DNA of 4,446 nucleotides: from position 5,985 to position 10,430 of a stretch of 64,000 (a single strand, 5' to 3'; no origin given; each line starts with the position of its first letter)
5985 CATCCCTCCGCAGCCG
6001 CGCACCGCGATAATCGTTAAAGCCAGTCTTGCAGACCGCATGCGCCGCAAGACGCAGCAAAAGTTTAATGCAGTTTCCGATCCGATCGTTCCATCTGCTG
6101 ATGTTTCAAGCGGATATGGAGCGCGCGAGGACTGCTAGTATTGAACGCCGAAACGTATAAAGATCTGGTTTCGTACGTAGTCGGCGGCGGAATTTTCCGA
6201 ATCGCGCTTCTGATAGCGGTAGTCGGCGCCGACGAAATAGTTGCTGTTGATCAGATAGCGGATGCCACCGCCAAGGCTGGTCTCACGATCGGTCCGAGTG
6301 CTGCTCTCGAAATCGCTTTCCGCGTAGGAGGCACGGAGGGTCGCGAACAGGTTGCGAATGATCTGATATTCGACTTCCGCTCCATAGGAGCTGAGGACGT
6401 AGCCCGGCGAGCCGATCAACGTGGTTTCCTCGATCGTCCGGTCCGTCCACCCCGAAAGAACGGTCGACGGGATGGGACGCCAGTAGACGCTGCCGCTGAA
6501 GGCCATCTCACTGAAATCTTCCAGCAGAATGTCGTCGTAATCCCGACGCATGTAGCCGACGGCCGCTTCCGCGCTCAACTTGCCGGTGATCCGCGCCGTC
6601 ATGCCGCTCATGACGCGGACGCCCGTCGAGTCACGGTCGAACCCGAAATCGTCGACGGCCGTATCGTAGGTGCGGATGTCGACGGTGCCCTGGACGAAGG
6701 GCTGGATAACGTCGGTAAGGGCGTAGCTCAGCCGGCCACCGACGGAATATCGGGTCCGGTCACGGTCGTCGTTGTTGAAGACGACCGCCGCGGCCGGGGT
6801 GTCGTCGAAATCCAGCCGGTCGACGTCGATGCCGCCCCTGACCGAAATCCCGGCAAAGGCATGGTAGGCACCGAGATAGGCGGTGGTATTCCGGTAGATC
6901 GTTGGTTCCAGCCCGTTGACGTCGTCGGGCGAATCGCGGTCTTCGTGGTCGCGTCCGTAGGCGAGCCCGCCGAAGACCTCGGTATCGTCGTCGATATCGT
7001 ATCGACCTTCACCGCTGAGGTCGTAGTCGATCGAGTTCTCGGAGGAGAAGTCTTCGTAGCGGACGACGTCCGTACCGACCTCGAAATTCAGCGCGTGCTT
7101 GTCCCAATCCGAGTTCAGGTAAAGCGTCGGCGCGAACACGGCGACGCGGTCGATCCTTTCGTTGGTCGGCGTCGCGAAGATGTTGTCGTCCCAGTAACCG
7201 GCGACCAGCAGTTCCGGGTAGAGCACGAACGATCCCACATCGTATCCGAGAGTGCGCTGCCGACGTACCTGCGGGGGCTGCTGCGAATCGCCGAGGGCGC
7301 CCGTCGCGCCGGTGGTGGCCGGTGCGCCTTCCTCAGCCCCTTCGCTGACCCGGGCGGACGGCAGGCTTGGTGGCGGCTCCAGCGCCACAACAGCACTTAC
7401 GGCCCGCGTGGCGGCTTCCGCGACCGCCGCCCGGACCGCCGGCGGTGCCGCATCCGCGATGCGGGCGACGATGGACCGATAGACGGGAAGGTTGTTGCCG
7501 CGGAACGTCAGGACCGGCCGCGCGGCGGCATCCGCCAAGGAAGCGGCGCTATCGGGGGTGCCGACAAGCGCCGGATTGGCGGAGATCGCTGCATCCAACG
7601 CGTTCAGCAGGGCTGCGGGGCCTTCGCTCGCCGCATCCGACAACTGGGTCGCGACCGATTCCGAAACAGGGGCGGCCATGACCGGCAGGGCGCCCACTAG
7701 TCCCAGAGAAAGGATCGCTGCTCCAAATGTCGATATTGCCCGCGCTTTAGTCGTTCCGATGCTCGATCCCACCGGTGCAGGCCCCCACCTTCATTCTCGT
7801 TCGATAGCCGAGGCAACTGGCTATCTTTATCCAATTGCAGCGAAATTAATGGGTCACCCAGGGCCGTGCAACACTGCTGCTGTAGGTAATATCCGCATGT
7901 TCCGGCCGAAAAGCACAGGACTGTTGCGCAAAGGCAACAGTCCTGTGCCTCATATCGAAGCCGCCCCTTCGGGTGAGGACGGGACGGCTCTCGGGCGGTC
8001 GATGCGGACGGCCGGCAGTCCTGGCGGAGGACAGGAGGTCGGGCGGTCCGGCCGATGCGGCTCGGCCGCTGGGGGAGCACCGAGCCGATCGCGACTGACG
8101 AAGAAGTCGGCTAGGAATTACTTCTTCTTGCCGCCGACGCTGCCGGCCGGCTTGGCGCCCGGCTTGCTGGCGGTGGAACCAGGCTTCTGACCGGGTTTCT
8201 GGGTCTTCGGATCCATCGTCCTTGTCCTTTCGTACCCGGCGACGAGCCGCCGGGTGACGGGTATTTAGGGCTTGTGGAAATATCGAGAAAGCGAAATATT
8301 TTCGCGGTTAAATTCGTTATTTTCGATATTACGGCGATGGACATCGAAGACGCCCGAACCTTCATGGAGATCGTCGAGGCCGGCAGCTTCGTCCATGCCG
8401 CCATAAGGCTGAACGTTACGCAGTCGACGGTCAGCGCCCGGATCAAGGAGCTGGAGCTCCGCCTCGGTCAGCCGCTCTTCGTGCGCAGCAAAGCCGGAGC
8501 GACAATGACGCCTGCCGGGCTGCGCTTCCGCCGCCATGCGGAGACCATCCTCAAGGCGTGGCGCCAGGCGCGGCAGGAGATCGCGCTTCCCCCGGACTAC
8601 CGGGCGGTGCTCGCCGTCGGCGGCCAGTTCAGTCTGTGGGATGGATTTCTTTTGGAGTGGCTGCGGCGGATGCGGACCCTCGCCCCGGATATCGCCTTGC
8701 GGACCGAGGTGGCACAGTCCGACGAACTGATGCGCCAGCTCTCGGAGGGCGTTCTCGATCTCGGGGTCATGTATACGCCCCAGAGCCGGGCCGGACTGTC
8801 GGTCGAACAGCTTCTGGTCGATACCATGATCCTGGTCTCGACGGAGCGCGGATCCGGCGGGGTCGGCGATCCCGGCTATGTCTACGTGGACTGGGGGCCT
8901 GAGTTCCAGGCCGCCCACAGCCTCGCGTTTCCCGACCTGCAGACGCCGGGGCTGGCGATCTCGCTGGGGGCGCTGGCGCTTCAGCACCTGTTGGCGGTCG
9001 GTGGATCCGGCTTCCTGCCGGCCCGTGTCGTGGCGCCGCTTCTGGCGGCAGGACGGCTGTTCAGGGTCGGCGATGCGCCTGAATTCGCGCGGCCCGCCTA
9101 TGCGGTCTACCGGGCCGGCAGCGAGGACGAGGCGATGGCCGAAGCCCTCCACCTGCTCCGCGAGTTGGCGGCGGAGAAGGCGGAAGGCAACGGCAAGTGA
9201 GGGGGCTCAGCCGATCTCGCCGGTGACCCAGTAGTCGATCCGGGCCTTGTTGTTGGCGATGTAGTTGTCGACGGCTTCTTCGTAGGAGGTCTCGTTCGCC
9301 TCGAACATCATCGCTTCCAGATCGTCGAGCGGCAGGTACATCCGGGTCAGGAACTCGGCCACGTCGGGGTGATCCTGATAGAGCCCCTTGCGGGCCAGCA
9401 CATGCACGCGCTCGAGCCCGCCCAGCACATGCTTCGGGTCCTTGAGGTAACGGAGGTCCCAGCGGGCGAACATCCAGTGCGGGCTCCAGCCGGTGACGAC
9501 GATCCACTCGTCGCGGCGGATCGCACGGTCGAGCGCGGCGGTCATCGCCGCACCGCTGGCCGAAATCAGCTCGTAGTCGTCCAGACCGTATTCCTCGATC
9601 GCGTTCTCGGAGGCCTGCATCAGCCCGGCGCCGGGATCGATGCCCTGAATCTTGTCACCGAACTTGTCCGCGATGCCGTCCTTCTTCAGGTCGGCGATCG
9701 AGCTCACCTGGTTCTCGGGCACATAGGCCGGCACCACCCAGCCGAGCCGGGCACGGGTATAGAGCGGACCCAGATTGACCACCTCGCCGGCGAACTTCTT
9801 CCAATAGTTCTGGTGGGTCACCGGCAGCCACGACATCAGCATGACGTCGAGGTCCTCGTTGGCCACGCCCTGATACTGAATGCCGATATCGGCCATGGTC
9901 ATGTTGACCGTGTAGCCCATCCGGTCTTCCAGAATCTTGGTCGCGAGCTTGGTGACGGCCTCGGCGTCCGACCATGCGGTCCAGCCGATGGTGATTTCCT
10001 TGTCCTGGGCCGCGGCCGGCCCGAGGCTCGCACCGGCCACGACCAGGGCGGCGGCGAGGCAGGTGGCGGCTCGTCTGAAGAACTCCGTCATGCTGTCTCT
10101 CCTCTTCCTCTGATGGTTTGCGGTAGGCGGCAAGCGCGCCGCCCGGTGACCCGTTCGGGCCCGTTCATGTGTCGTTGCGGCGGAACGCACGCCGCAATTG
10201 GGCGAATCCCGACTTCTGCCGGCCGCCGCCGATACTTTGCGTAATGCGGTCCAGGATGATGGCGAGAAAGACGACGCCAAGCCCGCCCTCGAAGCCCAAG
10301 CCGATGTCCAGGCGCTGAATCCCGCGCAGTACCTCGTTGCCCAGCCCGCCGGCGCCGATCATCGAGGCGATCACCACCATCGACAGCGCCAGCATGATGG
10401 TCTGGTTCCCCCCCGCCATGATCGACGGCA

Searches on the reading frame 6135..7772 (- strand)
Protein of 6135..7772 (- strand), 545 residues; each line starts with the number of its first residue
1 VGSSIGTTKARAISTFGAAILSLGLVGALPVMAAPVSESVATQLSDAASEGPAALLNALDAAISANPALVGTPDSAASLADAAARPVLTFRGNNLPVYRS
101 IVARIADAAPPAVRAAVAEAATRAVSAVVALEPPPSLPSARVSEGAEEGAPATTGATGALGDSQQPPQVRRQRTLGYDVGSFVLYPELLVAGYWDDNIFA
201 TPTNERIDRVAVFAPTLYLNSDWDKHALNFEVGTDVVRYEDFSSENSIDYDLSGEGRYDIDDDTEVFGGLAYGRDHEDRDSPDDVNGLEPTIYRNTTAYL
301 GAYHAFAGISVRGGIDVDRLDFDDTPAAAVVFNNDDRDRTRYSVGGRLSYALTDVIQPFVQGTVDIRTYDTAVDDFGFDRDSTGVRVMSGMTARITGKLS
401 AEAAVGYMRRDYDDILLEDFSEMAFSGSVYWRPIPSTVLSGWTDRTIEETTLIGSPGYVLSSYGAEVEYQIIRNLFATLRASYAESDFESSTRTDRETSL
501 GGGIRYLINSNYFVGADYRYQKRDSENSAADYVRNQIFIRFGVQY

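Call 3: search_protein_families(library=pfam, proteins=[window:6135-7772:-], max_evalue=1)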
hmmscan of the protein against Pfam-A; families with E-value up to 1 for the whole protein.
window:6135-7772:- (545 aa): 6 families
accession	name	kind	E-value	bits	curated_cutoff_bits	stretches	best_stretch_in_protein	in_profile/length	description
PF10082.15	BBP2_2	-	4.8e-101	338.8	23.7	1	174-545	5-378/378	Putative beta-barrel porin 2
PF13505.12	OMP_b-brl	-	1.9e-06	28.6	28.7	1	481-537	107-166/175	Outer membrane protein beta-barrel domain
PF07437.17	YfaZ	-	0.023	14.7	23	1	461-532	97-166/180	YfaZ precursor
PF02530.20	Porin_2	-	0.032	14.1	22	1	395-530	237-338/357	Porin subfamily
PF01389.23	OmpA_membrane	-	0.047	13.9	21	0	490-545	118-174/180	OmpA-like transmembrane domain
PF04575.19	SlipAM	-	0.056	13.4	22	0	517-542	260-285/288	Surface lipoprotein assembly modifier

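Call 4: search_protein_families(library=ncbifam, proteins=[window:6135-7772:-], max_evalue=1)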
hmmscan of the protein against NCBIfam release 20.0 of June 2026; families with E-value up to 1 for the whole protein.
window:6135-7772:- (545 aa): 5 families
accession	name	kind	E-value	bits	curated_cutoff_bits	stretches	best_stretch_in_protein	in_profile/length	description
TIGR03014.2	EpsL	equivalog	6.7e-12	45.1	275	1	392-544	225-384/385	XrtB/PEP-CTERM-associated polysaccharide biosynthesis outer membrane protein EpsL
TIGR03016.1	pepcterm_hypo_1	hypoth_equivalog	9.2e-12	44.7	90.85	2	466-545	397-477/477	TIGR03016 family PEP-CTERM system-associated outer membrane protein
TIGR04565.1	OMP_myx_plus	subfamily_domain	0.00018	21.5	60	1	479-545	91-159/161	outer membrane beta-barrel domain-containing protein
NF007434.0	PRK09980.1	equivalog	0.017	14.6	288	1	467-545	152-228/230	porin OmpL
NF033382.1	OMP_33_36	equivalog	0.062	12.5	400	1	462-524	213-275/293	porin Omp33-36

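Call 39: find_homologous_proteins(query=window:6135-7772:-, max_evalue=1e-10)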
Query window:6135-7772:- (545 aa): 47 proteins with E <= 1e-10 among 8000 candidates.
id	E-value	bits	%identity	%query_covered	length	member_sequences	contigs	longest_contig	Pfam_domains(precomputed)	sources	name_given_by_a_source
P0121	0.0e+0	1130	100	94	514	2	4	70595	PF13505.13,PF10082.16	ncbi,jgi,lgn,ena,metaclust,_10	metaclust:\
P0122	2.4e-129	451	46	94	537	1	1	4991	PF10082.16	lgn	-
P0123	4.3e-126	440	44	94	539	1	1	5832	PF10082.16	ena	-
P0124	1.2e-122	429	45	94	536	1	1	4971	PF10082.16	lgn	-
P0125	1.4e-122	428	42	97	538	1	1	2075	PF10082.16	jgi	-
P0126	6.9e-115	403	40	100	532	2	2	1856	PF10082.16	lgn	-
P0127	1.8e-89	319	37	95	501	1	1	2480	PF10082.16,PF06178.20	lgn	-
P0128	7.7e-89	317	40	93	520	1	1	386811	PF13505.13,PF10082.16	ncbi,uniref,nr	ncbi:outer membrane beta-barrel protein [Roseomonas sp. HF4]|uniref:outer membrane beta-barrel prote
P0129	8.3e-85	304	41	70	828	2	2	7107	PF13505.13,PF01389.24,PF10082.16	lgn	-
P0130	1.2e-81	294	40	68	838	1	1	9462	PF13505.13,PF01389.24,PF10082.16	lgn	-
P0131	1.6e-79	286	40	66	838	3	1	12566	PF13505.13,PF01389.24,PF10082.16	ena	-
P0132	1.9e-76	276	42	67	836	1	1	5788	PF13505.13,PF01389.24,PF10082.16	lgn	-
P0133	4.3e-74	269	41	68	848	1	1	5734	PF13505.13,PF01389.24,PF10082.16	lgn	-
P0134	2.7e-73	266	38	68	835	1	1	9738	PF13505.13,PF01389.24,PF10082.16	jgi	jgi:opacity protein-like surface antigen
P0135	8.2e-70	254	36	75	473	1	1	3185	PF13505.13,PF10082.16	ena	-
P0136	1.6e-68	250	36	70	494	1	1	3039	PF10082.16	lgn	-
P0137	2.5e-68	250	39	64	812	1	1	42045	PF13505.13,PF01389.24,PF10082.16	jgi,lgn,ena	-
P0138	2.2e-67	246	37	70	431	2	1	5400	PF13505.13,PF10082.16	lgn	-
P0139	1.5e-66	244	34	78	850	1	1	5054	PF19089.7,PF13505.13,PF10082.16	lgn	-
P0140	2.3e-66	243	40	64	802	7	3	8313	PF13505.13,PF01389.24,PF10082.16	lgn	-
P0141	6.6e-66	242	36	66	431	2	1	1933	PF10082.16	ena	-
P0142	3.2e-64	236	35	72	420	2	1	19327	PF10082.16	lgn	-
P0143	2.2e-63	233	38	68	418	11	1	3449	PF10082.16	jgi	jgi:hypothetical protein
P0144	9.2e-63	231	36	68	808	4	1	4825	PF13505.13,PF01389.24,PF10082.16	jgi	-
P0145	1.2e-61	227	38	65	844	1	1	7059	PF13505.13,PF01389.24,PF10082.16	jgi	jgi:hypothetical protein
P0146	3.0e-61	226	36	68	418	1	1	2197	PF10082.16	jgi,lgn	jgi:hypothetical protein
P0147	1.4e-60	224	39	64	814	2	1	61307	PF13505.13,PF01389.24,PF10082.16,PF04338.19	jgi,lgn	jgi:opacity protein-like surface antigen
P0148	5.3e-60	222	36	64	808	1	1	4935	PF13505.13,PF01389.24,PF10082.16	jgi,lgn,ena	-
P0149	1.6e-59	221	35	67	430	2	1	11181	PF13505.13,PF10082.16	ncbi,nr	ncbi:MAG: outer membrane beta-barrel protein [Proteobacteria bacterium]|nr:outer membrane beta-barre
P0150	9.7e-59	218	32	80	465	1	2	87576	PF10082.16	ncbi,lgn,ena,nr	ncbi:MAG: outer membrane beta-barrel protein [Alphaproteobacteria bacterium]|nr:outer membrane beta-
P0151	2.1e-58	217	37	68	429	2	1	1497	PF10082.16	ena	-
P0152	2.2e-57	213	35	67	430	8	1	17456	PF10082.16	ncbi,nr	ncbi:MAG: outer membrane beta-barrel protein [Proteobacteria bacterium]|nr:outer membrane beta-barre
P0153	1.1e-56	211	34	77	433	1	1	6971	PF13505.13,PF10082.16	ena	-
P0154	4.6e-56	209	35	64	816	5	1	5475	PF13505.13,PF01389.24,PF10082.16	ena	-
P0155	7.8e-56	208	34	68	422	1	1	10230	PF10082.16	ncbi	-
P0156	1.2e-55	208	34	66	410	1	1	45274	PF10082.16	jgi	jgi:hypothetical protein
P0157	2.7e-54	203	34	68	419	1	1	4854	PF10082.16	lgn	-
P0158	3.8e-54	203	34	67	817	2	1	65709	PF13505.13,PF01389.24,PF10082.16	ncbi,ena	-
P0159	1.2e-53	201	34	68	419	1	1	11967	PF13505.13,PF10082.16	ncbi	-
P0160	1.1e-50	191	36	65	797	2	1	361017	PF13505.13,PF10082.16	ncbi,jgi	jgi:opacity protein-like surface antigen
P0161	1.5e-47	181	34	64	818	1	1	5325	PF13505.13,PF10082.16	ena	-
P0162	7.5e-45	172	31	68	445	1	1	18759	PF10082.16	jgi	jgi:hypothetical protein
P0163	6.0e-43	166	29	78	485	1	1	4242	PF10082.16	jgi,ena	-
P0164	2.4e-42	164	33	65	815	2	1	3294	PF13505.13,PF10082.16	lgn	-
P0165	7.8e-40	156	29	68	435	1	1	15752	PF10082.16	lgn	-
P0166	7.3e-39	152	31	67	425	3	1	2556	PF10082.16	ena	-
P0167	1.9e-26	111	28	68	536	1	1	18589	PF10082.16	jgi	jgi:hypothetical protein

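Call 51: predict_structure(alignment_id=A3)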
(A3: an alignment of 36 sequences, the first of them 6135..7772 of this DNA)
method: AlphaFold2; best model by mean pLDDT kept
length: 545 residues; sequences in the alignment: 36
mean_pLDDT: 85.9   pTM: 0.68
mean pLDDT of the five models: 85.9, 84.3, 84.0, 83.8, 82.7
residues with pLDDT >= 90: 420; 70-90: 48; 50-70: 5; < 50: 72
segments of 3 or more residues with pLDDT < 50: 1-32, 134-173
pLDDT, mean of each block of 10 residues (from residue 1): 35 34 35 75 96 96 97 96 94 86 97 96 87 42 27 25 30 70 94 97 95 95 92 96 96 95 95 93 88 96 96 96 95 95 97 96 97 92 98 91 97 94 96 94 94 92 96 95 96 95 94 96 95 97 90
secondary structure, 60 per line:
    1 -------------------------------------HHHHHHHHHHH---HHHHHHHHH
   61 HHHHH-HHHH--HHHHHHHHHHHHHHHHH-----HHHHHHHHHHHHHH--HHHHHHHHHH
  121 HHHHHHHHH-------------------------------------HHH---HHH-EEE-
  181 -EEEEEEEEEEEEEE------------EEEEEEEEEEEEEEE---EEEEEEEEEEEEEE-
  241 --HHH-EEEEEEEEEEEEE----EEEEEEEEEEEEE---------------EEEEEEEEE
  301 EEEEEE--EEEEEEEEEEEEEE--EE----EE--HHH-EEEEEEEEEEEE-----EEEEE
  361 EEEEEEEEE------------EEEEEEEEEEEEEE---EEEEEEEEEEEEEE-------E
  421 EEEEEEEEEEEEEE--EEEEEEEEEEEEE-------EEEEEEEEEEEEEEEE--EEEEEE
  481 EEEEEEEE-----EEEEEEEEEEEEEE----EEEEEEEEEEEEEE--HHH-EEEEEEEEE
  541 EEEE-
elements in order: H38-48 H52-65 H67-70 H73-89 H95-108 H111-129 E177-179 E182-195 E208-222 E226-239 E247-259 E264-276 E292-306 E309-322 E339-350 E356-369 E382-395 E399-412 E420-434 E437-449 E457-472 E475-488 E494-507 E512-525 E532-544

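Call 53: fold_search(model_id=the predicted structure, library=pdb)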
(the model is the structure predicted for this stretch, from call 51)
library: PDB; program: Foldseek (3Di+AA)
matches with E <= 10: 875; with E <= 0.001: 462
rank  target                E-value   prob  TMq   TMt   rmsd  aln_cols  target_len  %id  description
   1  2hdi_A                5.3e-11  1.00  0.37  0.34   8.7       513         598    7  Crystal structure of the Colicin I receptor Cir from E.coli in complex with receptor binding domain of Colicin Ia. (released 2007-05-08)
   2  3jty_C                1.4e-10  1.00  0.37  0.48   8.3       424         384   11  Crystal structure of a BenF-like porin from Pseudomonas fluorescens Pf-5 (released 2009-10-20)
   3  6r2q_B                1.9e-10  1.00  0.36  0.31  10.8       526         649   12  Structure of the Mtr complex (released 2020-04-22)
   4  2y0k                  2.2e-10  1.00  0.38  0.51   7.7       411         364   12  Crystal Structure of Pseudomonas Aeruginosa OpdO (released 2011-12-21)
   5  2hdf                  2.4e-10  1.00  0.37  0.35   9.0       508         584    8  Crystal structure of the Colicin I receptor Cir from E.coli (released 2007-05-08)
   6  4ft6                  2.4e-10  1.00  0.38  0.49   8.1       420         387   13  Crystal Structure of Pseudomonas aeruginosa OccK9 (OpdG) (released 2013-07-24)
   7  9nn6_A                2.7e-10  1.00  0.37  0.33  13.9       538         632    6  E. coli Cir in Complex with the RBD of Microcin V (released 2025-09-24)
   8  2y0h                  2.7e-10  1.00  0.36  0.50   8.1       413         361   11  Crystal Structure of Pseudomonas Aeruginosa OpdL (released 2011-12-21)
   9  2qtk_A                4.4e-10  1.00  0.37  0.50   7.8       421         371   10  Crystal Structure of the outer membrane protein opdK from Pseudomonas aeruginosa (released 2008-06-24)
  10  3szv                  4.6e-10  1.00  0.37  0.50   7.7       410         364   12  Crystal structure of Pseudomonas aeruginosa OccK3 (OpdO) (released 2012-02-08)
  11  2y2x_A                5.4e-10  1.00  0.36  0.47   8.0       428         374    9  Crystal Structure of Pseudomonas Aeruginosa OpdK with Vanillate (released 2011-12-28)
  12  3sy7                  7.9e-10  1.00  0.35  0.46   8.4       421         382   11  Improved crystal structure of Pseudomonas aeruginosa OprD (released 2012-02-08)
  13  2y0l                  8.8e-10  1.00  0.36  0.48   8.2       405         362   10  Crystal Structure of Pseudomonas Aeruginosa OpdO (released 2011-12-21)
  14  3sys_B                9.3e-10  1.00  0.38  0.51   7.8       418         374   10  Improved crystal structure of Pseudomonas aeruginosa OccK1 (OpdK) (released 2012-02-08)
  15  2qtk_B                9.3e-10  1.00  0.38  0.51   8.1       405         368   11  Crystal Structure of the outer membrane protein opdK from Pseudomonas aeruginosa (released 2008-06-24)
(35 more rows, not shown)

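Call 74: find_encoding_contigs(protein=P0128, flank=6000, max_places=1)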
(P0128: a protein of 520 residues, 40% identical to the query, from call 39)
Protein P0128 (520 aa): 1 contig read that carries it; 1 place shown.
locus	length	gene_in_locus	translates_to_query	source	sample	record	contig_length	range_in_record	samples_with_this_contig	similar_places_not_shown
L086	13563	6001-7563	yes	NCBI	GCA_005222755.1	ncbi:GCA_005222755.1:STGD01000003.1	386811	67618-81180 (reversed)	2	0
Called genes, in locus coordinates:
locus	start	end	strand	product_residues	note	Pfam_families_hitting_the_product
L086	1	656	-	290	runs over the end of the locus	PF00892:EamA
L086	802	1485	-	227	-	PF00881:Nitroreductase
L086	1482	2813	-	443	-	PF01979:Amidohydro_1, PF07969:Amidohydro_3 (faint), PF12890:DHOase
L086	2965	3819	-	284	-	-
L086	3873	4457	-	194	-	-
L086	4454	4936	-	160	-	-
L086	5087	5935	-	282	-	PF00027:cNMP_binding, PF13545:HTH_Crp_2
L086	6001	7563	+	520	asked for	PF13505:OMP_b-brl (faint), PF10082:BBP2_2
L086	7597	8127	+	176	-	-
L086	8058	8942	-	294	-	PF02668:TauD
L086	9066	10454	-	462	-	PF01425:Amidase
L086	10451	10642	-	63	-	-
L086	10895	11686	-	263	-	PF01209:Ubie_methyltran, PF13489:Methyltransf_23, PF08241:Methyltransf_11, PF08242:Methyltransf_12, PF13649:Methyltransf_25, PF13847:Methyltransf_31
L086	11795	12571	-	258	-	PF00005:ABC_tran, PF13304:AAA_21 (faint)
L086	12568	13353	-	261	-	PF02405:MlaE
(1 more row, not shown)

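Call 75: find_encoding_contigs(protein=P0160, flank=6000, max_places=1)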
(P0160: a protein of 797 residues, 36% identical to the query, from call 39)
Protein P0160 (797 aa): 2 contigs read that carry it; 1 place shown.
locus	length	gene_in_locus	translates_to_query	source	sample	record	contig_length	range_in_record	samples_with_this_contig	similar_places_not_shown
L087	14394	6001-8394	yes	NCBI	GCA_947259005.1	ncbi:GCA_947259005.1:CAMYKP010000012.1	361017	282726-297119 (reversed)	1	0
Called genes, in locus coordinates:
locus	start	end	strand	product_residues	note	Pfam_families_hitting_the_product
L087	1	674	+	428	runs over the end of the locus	PF00144:Beta-lactamase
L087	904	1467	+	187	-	PF10604:Polyketide_cyc2 (faint)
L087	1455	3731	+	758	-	PF03176:MMPL, PF02460:Patched, PF12349:Sterol-sensing, PF02355:SecD_SecF_C (weak)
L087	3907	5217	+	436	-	-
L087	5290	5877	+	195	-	-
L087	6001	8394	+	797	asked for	PF10082:BBP2_2, PF13505:OMP_b-brl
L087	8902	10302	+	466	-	-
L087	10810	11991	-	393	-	PF01636:APH, PF02958:EcKL, PF07914:DUF1679 (weak)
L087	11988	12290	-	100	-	PF11746:DUF3303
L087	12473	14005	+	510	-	PF00486:Trans_reg_C, PF00515:TPR_1 (faint), PF07719:TPR_2 (faint), PF13181:TPR_8 (faint), PF13424:TPR_12 (faint), PF13428:TPR_14 (faint), PF14559:TPR_19 (faint), PF13414:TPR_11 (faint), +1 more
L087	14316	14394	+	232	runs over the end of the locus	PF01895:PhoU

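Call 76: find_encoding_contigs(protein=P0150, flank=6000, max_places=1)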
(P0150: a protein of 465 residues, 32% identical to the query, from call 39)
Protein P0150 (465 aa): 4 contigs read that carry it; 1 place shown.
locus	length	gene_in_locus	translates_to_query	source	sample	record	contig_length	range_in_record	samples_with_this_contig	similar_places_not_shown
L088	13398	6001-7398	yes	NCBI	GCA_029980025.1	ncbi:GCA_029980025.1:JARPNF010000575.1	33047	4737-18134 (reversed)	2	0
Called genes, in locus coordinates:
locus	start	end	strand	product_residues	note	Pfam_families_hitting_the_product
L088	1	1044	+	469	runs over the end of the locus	PF13347:MFS_2, PF07690:MFS_1 (weak)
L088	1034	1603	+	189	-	PF12915:DUF3833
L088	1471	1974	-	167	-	PF12680:SnoaL_2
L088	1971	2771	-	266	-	PF00106:adh_short, PF08659:KR, PF13561:adh_short_C2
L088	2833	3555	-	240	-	PF19630:DUF6134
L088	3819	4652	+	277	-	-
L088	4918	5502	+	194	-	-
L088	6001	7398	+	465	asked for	PF10082:BBP2_2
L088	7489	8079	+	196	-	PF02563:Poly_export, PF10531:SLBB, PF22461:SLBB_2 (weak)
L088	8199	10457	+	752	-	PF02706:Wzz, PF13807:GNVR, PF01656:CbiA, PF13614:AAA_31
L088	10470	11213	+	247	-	-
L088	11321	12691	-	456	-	PF04932:Wzy_C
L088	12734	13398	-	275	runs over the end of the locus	PF03808:Glyco_tran_WecG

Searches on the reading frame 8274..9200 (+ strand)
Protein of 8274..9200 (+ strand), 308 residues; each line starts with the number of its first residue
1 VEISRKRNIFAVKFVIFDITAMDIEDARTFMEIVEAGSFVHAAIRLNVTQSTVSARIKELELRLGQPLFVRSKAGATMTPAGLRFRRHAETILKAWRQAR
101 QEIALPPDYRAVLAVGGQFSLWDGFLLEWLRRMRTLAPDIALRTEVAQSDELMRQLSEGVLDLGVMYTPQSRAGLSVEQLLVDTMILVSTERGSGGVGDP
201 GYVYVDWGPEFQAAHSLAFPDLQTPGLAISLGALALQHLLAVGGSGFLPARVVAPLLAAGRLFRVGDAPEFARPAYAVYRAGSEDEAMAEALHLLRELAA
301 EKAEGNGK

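Call 68: search_protein_families(library=pfam, proteins=[window:8274-9200:+], max_evalue=0.00001)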
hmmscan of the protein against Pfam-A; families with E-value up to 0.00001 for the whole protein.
window:8274-9200:+ (308 aa): 2 families
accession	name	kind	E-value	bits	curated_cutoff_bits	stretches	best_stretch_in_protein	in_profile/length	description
PF00126.33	HTH_1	-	4.4e-20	71.8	26.6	1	25-82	2-59/60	Bacterial regulatory helix-turn-helix protein, lysR family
PF03466.25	LysR_substrate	-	4e-17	62.7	28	1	113-189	8-84/209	LysR substrate binding domain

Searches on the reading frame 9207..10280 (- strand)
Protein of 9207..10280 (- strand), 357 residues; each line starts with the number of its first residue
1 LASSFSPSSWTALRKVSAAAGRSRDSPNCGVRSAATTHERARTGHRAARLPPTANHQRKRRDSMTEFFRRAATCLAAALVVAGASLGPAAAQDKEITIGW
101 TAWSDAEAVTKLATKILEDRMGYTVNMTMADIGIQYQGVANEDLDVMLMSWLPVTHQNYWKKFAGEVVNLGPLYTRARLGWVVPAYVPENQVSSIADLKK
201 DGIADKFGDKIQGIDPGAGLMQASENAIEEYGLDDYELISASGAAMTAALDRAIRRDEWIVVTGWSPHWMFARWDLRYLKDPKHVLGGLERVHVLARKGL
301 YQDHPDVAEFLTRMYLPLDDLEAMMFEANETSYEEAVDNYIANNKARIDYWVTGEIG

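Call 68: search_protein_families(library=pfam, proteins=[window:9207-10280:-], max_evalue=0.00001)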
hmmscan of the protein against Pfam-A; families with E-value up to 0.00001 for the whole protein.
window:9207-10280:- (357 aa): 1 family
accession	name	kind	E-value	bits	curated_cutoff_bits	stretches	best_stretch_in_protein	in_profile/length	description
PF04069.17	OpuAC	-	3.1e-74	250.3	21.2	1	94-342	1-256/257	Substrate binding domain of ABC-type glycine betaine transport system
